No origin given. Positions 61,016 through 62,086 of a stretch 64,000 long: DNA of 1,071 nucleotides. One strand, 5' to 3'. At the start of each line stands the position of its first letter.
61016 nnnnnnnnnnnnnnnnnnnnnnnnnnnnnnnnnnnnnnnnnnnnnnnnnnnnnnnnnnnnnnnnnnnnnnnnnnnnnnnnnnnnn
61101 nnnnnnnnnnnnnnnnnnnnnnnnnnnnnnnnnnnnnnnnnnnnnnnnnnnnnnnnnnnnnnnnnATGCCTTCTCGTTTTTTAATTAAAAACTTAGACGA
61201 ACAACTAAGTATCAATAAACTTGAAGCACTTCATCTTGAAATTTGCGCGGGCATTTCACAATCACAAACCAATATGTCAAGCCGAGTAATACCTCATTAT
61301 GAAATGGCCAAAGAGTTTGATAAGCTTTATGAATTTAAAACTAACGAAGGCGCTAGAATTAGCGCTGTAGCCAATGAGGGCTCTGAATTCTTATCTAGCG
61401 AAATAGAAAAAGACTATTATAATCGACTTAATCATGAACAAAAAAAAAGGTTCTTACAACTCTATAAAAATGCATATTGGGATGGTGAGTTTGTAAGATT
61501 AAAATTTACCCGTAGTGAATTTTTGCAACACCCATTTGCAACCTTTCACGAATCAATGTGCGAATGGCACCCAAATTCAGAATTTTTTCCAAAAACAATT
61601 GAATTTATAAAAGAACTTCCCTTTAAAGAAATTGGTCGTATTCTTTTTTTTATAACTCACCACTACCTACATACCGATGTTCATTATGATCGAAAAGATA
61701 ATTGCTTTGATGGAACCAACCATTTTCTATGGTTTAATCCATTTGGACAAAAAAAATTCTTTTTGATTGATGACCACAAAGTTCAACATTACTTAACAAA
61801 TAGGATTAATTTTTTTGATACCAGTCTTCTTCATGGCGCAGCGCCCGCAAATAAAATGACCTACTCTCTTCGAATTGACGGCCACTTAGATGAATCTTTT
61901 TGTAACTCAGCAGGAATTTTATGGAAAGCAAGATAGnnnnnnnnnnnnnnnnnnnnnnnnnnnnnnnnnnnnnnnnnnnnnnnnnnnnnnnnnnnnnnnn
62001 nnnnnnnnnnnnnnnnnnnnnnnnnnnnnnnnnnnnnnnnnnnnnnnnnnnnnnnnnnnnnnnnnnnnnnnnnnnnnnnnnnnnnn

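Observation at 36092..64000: A ~28-kb block of tailoring enzymes with no visible scaffold: candidate undescribed modification system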

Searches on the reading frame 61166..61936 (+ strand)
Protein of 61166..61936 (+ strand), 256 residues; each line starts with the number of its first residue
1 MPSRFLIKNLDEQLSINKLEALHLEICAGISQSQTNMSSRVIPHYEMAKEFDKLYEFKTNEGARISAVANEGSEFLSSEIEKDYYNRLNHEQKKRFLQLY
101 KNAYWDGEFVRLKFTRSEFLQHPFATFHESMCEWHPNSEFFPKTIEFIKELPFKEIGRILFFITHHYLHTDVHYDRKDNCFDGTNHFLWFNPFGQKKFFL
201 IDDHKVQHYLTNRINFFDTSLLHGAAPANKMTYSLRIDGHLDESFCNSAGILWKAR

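Call 6: search_protein_families(library=pfam, max_evalue=0.01, proteins=[window:61166-61936:+])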
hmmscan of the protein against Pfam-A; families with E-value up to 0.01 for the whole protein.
window:61166-61936:+ (256 aa): 0 families

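Call 19: search_protein_families(library=ncbifam, max_evalue=0.05, proteins=[window:61166-61936:+])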
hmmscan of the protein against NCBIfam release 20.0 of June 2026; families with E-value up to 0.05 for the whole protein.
window:61166-61936:+ (256 aa): 0 families

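Call 21: search_protein_families(library=phrogs, max_evalue=0.001, proteins=[window:61166-61936:+])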
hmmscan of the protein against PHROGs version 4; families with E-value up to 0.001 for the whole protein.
window:61166-61936:+ (256 aa): 0 families

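Call 24: find_homologous_proteins(query=window:61166-61936:+, max_evalue=0.001)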
Query window:61166-61936:+ (256 aa): 56 proteins with E <= 0.001 among 212 candidates.
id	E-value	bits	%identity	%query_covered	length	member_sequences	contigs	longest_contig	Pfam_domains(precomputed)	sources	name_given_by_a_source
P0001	2.5e-174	596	100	100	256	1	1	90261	-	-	-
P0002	2.9e-122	425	70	98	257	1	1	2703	-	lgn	-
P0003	6.6e-121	421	69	100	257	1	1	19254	-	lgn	-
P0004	5.7e-119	414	68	100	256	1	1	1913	-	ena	-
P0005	8.0e-119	414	68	100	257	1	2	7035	-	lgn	-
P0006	1.2e-118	413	67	100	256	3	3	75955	-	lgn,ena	-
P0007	9.4e-118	410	66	100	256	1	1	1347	-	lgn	-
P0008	2.3e-117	409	68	100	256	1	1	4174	-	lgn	-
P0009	2.7e-115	402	66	100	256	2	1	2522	-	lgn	-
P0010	7.1e-115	401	65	100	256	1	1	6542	-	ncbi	-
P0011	1.7e-114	400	65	99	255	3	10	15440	-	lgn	-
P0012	2.0e-114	400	65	98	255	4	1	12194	-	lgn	-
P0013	3.1e-114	399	67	98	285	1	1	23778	-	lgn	-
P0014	1.5e-113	397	64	98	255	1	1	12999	-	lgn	-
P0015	3.9e-113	395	64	100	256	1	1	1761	-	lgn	-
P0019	4.4e-102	359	59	98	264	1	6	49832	-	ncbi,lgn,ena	-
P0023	1.1e-97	345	57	100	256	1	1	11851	-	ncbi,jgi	jgi:hypothetical protein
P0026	7.8e-97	342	57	100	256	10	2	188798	-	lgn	-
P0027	2.8e-92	327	57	100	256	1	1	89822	-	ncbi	-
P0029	5.0e-91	323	55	98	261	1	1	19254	-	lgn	-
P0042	7.4e-77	276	49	98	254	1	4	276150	-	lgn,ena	-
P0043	4.2e-75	271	48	98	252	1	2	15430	-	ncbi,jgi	jgi:hypothetical protein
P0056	4.0e-19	87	30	93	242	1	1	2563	-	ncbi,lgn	-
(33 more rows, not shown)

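Call 25: find_encoding_contigs(protein=P0006, flank=10000, max_places=2)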
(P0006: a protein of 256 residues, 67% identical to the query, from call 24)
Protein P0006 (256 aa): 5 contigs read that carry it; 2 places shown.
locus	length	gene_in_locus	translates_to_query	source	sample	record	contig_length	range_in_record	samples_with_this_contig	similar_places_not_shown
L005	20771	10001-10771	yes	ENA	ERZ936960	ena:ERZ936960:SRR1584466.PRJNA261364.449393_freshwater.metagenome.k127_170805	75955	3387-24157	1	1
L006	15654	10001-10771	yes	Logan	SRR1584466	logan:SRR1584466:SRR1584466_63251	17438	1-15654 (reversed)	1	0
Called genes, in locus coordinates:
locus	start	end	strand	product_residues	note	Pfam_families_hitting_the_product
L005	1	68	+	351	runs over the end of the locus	PF00448:SRP54 (faint), PF02374:ArsA_ATPase, PF10609:ParA (faint), PF13614:AAA_31, PF01656:CbiA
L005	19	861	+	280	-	-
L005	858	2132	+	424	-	PF08886:GshA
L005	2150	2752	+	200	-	-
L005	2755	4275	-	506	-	PF02789:Peptidase_M17_N, PF00883:Peptidase_M17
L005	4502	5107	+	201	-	PF00574:CLP_protease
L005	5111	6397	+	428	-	PF06689:zf-C4_ClpX, PF05496:RuvB_N (faint), PF07724:AAA_2, PF00004:AAA, PF07728:AAA_5 (faint), PF10431:ClpB_D2-small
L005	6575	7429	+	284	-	-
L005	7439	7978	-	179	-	-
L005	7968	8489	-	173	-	-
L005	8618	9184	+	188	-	-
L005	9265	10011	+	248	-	PF00487:FA_desaturase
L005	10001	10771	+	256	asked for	-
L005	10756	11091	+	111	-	-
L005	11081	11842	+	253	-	PF00487:FA_desaturase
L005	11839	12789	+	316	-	-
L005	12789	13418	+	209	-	-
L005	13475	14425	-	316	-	PF03480:DctP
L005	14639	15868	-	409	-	-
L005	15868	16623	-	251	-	-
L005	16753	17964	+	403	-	-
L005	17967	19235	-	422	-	-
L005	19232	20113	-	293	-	PF05853:BKACE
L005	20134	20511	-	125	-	-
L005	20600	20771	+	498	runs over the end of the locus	PF00501:AMP-binding, PF13193:AMP-binding_C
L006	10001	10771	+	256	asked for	-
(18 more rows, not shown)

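Call 26: find_encoding_contigs(protein=P0026, flank=10000, max_places=2)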
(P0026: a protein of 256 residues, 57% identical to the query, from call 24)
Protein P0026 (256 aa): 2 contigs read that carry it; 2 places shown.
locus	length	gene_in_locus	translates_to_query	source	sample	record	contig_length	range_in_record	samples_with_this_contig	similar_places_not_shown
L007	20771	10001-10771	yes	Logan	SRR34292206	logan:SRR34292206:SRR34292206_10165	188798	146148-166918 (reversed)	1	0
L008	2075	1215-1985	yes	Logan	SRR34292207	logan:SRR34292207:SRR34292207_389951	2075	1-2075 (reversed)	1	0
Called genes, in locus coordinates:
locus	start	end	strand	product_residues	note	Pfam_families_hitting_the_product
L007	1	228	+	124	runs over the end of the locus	-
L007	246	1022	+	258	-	PF00106:adh_short, PF08659:KR, PF13561:adh_short_C2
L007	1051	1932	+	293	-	PF05853:BKACE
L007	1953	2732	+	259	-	-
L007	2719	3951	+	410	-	-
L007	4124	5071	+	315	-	PF03480:DctP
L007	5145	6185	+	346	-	PF13379:NMT1_2, PF09084:NMT1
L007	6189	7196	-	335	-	-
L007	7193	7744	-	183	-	-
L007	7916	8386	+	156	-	-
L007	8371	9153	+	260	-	-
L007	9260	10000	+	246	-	PF00487:FA_desaturase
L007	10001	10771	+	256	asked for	-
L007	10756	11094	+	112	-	-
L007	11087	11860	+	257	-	PF00487:FA_desaturase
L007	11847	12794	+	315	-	-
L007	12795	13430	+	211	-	-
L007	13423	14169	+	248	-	PF00005:ABC_tran, PF13304:AAA_21 (faint)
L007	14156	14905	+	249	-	PF00528:BPD_transp_1 (weak)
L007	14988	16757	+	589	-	PF01979:Amidohydro_1, PF07969:Amidohydro_3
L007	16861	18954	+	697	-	-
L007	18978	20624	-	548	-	PF00270:DEAD, PF04851:ResIII (weak), PF00271:Helicase_C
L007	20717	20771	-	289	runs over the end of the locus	PF12146:Hydrolase_4, PF00561:Abhydrolase_1, PF12697:Abhydrolase_6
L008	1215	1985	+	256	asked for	-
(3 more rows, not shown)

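Call 29: find_encoding_contigs(protein=P0027, flank=10000, max_places=1)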
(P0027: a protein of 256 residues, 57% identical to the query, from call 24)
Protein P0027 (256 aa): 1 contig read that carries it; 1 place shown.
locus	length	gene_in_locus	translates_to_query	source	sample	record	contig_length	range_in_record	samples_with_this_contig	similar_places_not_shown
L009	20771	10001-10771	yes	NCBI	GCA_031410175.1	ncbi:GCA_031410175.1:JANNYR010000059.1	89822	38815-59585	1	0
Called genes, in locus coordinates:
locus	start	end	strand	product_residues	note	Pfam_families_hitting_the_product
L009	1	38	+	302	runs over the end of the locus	PF04173:DoxD (weak)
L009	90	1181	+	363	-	PF07433:DUF1513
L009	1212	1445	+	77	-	-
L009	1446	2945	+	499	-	PF00501:AMP-binding, PF13193:AMP-binding_C (weak)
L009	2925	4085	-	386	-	-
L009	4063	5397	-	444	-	PF03062:MBOAT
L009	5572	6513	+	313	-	PF03480:DctP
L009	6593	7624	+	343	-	PF13379:NMT1_2, PF09084:NMT1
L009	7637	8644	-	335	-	-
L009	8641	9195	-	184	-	-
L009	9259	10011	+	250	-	PF00487:FA_desaturase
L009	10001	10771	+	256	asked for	-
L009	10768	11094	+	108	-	-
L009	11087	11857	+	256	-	PF00487:FA_desaturase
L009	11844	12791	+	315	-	-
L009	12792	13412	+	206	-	-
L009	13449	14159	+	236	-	PF00005:ABC_tran, PF13304:AAA_21 (faint)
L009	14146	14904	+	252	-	PF00528:BPD_transp_1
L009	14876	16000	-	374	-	PF04851:ResIII, PF00270:DEAD, PF00271:Helicase_C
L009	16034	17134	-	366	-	PF04371:PAD_porph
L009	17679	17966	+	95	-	-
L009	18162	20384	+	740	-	-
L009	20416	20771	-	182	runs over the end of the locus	PF00588:SpoU_methylase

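Call 30: find_encoding_contigs(protein=P0042, flank=10000, max_places=1)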
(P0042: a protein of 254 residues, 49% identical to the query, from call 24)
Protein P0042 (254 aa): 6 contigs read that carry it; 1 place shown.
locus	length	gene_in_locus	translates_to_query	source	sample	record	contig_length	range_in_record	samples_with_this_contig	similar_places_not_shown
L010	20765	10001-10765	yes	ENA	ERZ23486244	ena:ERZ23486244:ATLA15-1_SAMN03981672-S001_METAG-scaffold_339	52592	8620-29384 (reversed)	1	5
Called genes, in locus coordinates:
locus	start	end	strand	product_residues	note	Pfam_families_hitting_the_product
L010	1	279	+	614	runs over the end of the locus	-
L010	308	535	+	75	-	-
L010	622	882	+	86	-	-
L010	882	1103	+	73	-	-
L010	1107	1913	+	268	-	PF00149:Metallophos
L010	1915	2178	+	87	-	-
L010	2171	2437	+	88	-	-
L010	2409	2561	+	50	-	-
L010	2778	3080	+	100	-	-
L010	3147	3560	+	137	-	PF16190:E1_FCCH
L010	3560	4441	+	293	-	-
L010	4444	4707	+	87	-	-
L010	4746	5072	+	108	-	-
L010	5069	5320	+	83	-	PF01165:Ribosomal_S21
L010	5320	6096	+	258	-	PF13489:Methyltransf_23, PF01209:Ubie_methyltran (weak), PF02353:CMAS, PF09445:Methyltransf_15, PF13847:Methyltransf_31, PF08241:Methyltransf_11, PF08242:Methyltransf_12, PF13649:Methyltransf_25, +1 more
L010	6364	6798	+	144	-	PF00011:HSP20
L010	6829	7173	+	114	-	PF02617:ClpS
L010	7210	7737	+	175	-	PF16473:Rv2179c-like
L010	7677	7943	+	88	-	-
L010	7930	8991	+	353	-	PF00478:IMPDH, PF01070:FMN_dh (weak)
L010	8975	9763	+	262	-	PF00487:FA_desaturase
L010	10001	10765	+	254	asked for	-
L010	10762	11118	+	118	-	-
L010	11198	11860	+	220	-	PF00487:FA_desaturase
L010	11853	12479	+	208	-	-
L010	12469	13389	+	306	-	-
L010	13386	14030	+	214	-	-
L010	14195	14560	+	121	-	PF02675:AdoMet_dc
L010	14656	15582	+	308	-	PF01145:Band_7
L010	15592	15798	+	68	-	-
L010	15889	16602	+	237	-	PF00535:Glycos_transf_2 (weak)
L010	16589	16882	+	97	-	-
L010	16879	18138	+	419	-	PF03721:UDPG_MGDP_dh_N, PF00984:UDPG_MGDP_dh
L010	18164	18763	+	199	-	PF12697:Abhydrolase_6 (faint)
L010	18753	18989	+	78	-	-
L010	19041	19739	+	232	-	-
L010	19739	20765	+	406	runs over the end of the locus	-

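Call 31: search_dna_similar(query=window:61166-61936:+, collection=phages, mode=protein, max_evalue=0.001, max_rows=30)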
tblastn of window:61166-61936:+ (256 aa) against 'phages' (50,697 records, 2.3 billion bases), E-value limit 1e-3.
No match.

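Call 32: find_related_loci(query=P0042, collection=viral_contigs, flank=10000)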
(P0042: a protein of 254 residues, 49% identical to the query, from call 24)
Query P0042 (254 aa) in viral_contigs; peptide patterns used: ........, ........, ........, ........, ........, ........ (x = any residue, [..] = any of these).
No stretch of DNA in the collection matches any of the patterns.

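Call 33: search_protein_families(library=phrogs, max_evalue=0.001, proteins=[L010:1-279:+, L010:1107-1913:+, L010:3147-3560:+, L010:3560-4441:+, L010:7210-7737:+, L010:7930-8991:+, L010:14656-15582:+, L010:19041-19739:+, L010:19739-20765:+, L010:16879-18138:+])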
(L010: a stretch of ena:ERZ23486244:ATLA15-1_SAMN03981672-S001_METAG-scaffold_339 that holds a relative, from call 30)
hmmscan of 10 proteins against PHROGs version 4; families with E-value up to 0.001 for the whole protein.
L010:1-279:+ (92 aa): 0 families

L010:1107-1913:+ (268 aa): 1 family
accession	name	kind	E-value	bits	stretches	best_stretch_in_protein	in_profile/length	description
phrog_1649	-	other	1.4e-56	192.5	1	2-254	36-276/308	metallo-phosphoesterase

L010:3147-3560:+ (137 aa): 1 family
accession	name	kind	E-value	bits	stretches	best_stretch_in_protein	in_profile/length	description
phrog_584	-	tail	6.1e-08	33.7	1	49-116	18-85/218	major tail protein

L010:3560-4441:+ (293 aa): 0 families

L010:7210-7737:+ (175 aa): 6 families
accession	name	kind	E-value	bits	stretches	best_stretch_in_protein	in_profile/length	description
phrog_255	-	DNA, RNA and nucleotide metabolism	2.4e-49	169.5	1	2-172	180-363/436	exonuclease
phrog_14078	-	unknown function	1.7e-21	77.9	1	3-167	82-253/264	-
phrog_20376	-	DNA, RNA and nucleotide metabolism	1.1e-17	65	1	3-171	348-523/530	exonuclease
phrog_2082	-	DNA, RNA and nucleotide metabolism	8.5e-17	61.6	1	4-171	642-816/823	exonuclease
phrog_8783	-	unknown function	1.4e-11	45.2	1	78-171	2-107/114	-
phrog_192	-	DNA, RNA and nucleotide metabolism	3.5e-08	34.2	1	6-171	110-274/397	DNA polymerase exonuclease subunit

L010:7930-8991:+ (353 aa): 1 family
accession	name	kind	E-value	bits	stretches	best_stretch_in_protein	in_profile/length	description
phrog_9582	-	other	2.8e-118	396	1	2-349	3-344/353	dehydrogenase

L010:14656-15582:+ (308 aa): 2 families
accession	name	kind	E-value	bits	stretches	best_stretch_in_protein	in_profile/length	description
phrog_200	-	other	1.8e-40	140.2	1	3-291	77-358/379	lipoprotein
phrog_38808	-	unknown function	4.4e-08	34.3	1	234-290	8-65/68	-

L010:19041-19739:+ (232 aa): 0 families

L010:19739-20765:+ (342 aa): 0 families

L010:16879-18138:+ (419 aa): 1 family
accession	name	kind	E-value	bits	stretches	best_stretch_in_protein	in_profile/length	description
phrog_9148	-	other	3.6e-97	326.8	1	5-356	2-360/382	UDP-glucose dehydrogenase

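Call 35: find_related_loci(query=A1, collection=viral_contigs, flank=10000)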
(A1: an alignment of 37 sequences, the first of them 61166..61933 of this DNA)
Query A1 (256 aa) in viral_contigs; peptide patterns used: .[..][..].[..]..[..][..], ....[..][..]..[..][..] (x = any residue, [..] = any of these).
40 stretches matched a pattern; 14 encode a relative of the query (tblastn E <= 1e-3); 14 distinct loci.
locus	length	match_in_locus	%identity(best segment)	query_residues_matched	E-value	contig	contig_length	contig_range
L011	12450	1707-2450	46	7-256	3e-73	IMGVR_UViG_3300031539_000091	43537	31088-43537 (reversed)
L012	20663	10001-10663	29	9-251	7e-26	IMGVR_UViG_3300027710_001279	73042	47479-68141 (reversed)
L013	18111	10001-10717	30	10-247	1e-21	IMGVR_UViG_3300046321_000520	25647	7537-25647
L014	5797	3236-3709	32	97-252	4e-18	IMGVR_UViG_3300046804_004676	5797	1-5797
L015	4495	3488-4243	26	3-254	3e-17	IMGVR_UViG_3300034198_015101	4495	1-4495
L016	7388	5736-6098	34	134-252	2e-16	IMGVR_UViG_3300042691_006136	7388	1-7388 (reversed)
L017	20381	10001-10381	34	133-253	3e-16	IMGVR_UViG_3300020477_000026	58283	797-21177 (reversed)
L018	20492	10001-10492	30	99-256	2e-16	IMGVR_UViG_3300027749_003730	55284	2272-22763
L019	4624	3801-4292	29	99-256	4e-15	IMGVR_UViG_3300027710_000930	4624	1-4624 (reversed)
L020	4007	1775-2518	25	7-254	4e-14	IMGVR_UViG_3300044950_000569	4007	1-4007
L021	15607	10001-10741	28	7-252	2e-13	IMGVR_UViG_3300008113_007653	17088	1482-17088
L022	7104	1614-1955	35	141-252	5e-13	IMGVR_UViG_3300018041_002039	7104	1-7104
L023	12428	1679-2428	25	7-255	1e-12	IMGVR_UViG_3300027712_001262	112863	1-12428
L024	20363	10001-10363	30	133-252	2e-12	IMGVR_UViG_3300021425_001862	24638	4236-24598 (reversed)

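Call 36: search_dna_similar(query=L010:7930-8991:+, collection=phages, mode=protein, max_evalue=1e-10, max_rows=12)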
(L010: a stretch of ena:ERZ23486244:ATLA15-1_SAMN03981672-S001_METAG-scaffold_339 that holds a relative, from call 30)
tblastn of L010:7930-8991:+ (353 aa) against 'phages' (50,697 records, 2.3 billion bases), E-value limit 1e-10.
Records with a match: 73; places in all: 75; records where one place covers at least 80% of the query: 28.
Best place of each record, by identity: 60-80% 5; <60% 68.
By first word of the organism name: Prevotella 15; Listeria 11; uncultured 7; Thermus 7; Staphylococcus 6; Vibrio 5; Enterococcus 3; Bacteriophage 3; Salmonella 2; Xanthomonas 2; and 7 more.
By host as written in the record: - 16; Prevotella sp. 15; Listeria monocytogenes 11; Staphylococcus aureus 5; Caulobacter crescentus CB15 2; Bacillus megaterium str. ATCC 43725 2; Enterococcus faecalis 2; Thermus thermophilus HB8 2; and 17 more.
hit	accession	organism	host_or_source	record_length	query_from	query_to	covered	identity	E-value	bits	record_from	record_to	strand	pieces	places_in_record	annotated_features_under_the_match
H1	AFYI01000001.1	Salmonella enterica subsp. enterica serovar Infantis str. ...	Homo sapiens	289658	1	351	99%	57.3%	8e-128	409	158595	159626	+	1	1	guanosine monophosphate reductase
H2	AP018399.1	Xanthomonas phage XacN1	Xanthomonas citri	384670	8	351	97%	47.7%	5e-89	297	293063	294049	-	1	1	GMP reductase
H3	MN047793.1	Xanthomonas phage Xoo-sp13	Xanthomonas oryzae pv. oryzae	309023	1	351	99%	45.7%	4e-85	286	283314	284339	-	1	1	GMP reductase | hypothetical protein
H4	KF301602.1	Caulobacter phage Cr30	Caulobacter crescentus CB15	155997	1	353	100%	41.9%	8e-71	245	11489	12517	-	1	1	GMP reductase | hypothetical protein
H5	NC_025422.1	Caulobacter phage Cr30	Caulobacter crescentus CB15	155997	1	353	100%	41.9%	8e-71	245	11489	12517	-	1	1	dehydrogenase | hypothetical protein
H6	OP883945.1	Stenotrophomonas phage CM1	Stenotrophomonas maltophilia SRM01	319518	8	348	97%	43.2%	7e-72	248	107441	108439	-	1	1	record has no annotation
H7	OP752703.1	Stenotrophomonas phage RAS14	Stenotrophomonas maltophilia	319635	8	348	97%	43.2%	7e-72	248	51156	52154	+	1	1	GMP reductase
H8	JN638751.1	Bacillus phage G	Bacillus megaterium str. ATCC 43725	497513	9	349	97%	32.9%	4e-44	168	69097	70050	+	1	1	120: gp120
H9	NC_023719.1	Bacillus phage G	Bacillus megaterium str. ATCC 43725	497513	9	349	97%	32.9%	4e-44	168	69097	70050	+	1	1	120: dehydrogenase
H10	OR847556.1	Listeria phage LM 4-11-1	Listeria monocytogenes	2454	9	349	97%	32.9%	6e-44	166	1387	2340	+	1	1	record has no annotation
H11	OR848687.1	Listeria phage LM 4-14-1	Listeria monocytogenes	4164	9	349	97%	32.9%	1e-43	166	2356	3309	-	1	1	record has no annotation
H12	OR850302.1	Staphylococcus phage SA 1298 Kay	Staphylococcus aureus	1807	9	349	97%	32.7%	3e-49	179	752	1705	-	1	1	record has no annotation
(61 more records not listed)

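Call 50: find_encoding_contigs(protein=P0003, flank=10000, max_places=2)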
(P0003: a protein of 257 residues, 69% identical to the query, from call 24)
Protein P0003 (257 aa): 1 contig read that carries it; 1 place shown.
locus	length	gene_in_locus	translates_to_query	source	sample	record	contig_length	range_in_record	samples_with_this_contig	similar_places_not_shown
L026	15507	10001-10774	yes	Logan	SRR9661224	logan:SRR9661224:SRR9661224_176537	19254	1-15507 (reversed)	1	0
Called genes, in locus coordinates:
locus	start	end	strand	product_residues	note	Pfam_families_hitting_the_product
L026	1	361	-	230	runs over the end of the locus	-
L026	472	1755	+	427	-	PF00109:ketoacyl-synt, PF02801:Ketoacyl-synt_C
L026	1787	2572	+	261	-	-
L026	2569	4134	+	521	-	PF04055:Radical_SAM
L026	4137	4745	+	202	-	-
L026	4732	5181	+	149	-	-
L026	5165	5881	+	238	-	-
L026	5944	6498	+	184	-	-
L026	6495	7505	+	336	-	-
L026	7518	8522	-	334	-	PF03480:DctP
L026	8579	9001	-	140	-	-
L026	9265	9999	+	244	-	PF00487:FA_desaturase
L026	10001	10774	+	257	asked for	-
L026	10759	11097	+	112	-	-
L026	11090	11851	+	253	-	PF00487:FA_desaturase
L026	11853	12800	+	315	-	-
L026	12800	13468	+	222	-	-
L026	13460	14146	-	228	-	-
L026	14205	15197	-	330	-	-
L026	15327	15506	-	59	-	?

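Call 51: predict_structure(alignment_id=A1)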
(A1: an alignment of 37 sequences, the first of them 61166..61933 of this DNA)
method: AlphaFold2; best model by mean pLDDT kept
length: 256 residues; sequences in the alignment: 37
mean_pLDDT: 92.4   pTM: 0.89
mean pLDDT of the five models: 92.4, 92.1, 92.2, 92.1, 91.9
residues with pLDDT >= 90: 196; 70-90: 50; 50-70: 9; < 50: 1
segments of 3 or more residues with pLDDT < 50: none
pLDDT, mean of each block of 10 residues (from residue 1): 79 96 98 94 89 92 69 89 94 94 92 95 94 98 98 98 90 86 94 95 93 93 92 97 97 95
secondary structure, 60 per line:
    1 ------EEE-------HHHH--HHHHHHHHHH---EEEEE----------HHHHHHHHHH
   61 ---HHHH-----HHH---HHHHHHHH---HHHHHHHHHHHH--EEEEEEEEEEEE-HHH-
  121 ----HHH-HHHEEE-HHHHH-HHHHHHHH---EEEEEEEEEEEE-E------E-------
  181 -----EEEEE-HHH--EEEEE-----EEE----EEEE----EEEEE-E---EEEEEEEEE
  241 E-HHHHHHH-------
elements in order: E7-9 H17-20 H23-32 E36-40 H51-60 H64-67 H79-86 H90-101 E104-115 E132-134 H136-140 H142-149 E153-164 E186-190 E197-201 E207-209 E214-217 E222-226 E232-241 H243-249
